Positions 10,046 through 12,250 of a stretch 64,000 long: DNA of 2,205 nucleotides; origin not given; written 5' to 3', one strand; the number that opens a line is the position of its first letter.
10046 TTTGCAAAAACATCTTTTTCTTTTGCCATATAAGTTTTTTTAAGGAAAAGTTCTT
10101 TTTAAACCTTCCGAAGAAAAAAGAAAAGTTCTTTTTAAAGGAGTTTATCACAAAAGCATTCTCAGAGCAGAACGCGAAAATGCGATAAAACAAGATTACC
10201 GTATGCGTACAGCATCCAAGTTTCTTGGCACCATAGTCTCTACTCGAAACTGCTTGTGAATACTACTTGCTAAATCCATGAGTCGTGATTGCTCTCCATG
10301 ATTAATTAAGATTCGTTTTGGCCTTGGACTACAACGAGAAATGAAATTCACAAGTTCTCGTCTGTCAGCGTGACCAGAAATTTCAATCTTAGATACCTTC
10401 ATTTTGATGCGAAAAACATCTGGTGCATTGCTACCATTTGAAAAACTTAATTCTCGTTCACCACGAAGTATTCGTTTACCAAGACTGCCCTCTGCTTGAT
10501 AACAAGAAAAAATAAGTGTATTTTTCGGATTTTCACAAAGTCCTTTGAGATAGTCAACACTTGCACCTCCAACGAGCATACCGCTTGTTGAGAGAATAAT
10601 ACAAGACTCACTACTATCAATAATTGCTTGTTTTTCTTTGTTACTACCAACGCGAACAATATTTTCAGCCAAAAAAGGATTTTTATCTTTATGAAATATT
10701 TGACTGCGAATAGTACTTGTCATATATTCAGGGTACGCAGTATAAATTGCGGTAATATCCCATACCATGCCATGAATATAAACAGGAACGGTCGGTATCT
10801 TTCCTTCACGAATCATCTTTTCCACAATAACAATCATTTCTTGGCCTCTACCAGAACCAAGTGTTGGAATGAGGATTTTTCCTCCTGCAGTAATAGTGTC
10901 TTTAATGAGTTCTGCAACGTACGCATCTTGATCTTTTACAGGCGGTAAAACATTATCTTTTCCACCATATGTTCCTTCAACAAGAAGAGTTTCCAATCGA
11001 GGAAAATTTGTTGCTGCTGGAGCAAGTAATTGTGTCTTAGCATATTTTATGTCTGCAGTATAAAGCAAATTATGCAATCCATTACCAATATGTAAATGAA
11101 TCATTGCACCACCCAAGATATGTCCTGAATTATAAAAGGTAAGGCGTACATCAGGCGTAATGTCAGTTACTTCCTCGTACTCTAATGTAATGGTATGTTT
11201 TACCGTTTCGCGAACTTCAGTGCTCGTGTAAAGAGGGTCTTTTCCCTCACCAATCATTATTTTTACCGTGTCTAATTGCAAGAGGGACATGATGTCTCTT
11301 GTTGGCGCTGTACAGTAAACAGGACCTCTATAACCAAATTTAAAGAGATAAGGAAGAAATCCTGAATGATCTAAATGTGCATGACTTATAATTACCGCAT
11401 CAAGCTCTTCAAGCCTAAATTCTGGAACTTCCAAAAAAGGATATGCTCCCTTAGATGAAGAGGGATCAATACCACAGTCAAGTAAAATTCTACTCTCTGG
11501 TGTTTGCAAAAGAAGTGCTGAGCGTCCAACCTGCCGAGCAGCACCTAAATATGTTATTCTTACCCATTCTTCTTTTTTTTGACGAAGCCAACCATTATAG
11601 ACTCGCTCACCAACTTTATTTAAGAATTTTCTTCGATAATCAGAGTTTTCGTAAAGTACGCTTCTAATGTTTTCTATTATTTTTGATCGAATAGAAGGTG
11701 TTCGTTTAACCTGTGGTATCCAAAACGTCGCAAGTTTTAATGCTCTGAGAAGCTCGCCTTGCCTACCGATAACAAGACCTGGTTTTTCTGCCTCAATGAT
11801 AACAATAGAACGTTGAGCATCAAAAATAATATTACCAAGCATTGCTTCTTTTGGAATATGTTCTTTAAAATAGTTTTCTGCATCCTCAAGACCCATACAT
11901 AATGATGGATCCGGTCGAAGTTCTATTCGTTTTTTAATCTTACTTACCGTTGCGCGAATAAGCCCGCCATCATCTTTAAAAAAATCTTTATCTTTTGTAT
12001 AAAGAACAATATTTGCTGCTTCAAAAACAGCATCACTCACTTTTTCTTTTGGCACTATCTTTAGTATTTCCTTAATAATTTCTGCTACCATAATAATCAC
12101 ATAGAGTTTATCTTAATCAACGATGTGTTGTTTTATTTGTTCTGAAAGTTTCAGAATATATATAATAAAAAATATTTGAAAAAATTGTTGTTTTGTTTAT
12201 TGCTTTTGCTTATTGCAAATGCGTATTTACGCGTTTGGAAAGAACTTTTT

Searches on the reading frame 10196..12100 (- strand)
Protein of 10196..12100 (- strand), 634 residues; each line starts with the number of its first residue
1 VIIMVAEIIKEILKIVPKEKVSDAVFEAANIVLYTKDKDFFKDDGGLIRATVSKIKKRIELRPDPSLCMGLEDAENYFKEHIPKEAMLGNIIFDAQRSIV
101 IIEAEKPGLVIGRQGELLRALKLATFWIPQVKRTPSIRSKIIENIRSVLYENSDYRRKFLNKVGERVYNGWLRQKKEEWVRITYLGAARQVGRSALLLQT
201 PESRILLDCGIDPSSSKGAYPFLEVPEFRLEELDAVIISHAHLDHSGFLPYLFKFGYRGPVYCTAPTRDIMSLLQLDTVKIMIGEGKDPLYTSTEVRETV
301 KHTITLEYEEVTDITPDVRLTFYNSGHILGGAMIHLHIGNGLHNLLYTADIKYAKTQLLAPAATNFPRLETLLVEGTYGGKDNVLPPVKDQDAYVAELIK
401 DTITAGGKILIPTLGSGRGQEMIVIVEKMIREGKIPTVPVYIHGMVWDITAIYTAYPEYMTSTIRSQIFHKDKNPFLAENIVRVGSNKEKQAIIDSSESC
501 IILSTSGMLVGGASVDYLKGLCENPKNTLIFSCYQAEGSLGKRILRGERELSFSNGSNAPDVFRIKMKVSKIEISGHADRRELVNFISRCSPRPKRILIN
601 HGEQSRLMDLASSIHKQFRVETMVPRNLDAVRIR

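Call 67: search_protein_families(library=ncbifam, proteins=[window:10196-12100:-], max_evalue=0.00001)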
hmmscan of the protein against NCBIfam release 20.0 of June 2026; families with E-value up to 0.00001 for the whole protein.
window:10196-12100:- (634 aa): 5 families
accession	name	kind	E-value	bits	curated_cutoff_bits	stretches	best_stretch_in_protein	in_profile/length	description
TIGR03675.1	arCOG00543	equivalog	1.7e-250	832.7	580.2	1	6-633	2-630/631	beta-CASP ribonuclease aCPSF1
NF045584.1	cas14_MBL_CASP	equivalog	1e-94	318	800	1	180-626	1-433/612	type VII CRISPR-associated protein Cas14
TIGR04122.1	Xnuc_lig_assoc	equivalog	3.7e-09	35.9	325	0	303-482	64-230/326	ligase-associated DNA damage response exonuclease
NF000439.2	blaAIM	exception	4.2e-08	33.1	675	1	191-333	56-188/303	AIM family subclass B3 metallo-beta-lactamase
NF008887.0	PRK11921.1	equivalog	9.7e-06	24.7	635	0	227-270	66-109/396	anaerobic nitric oxide reductase flavorubredoxin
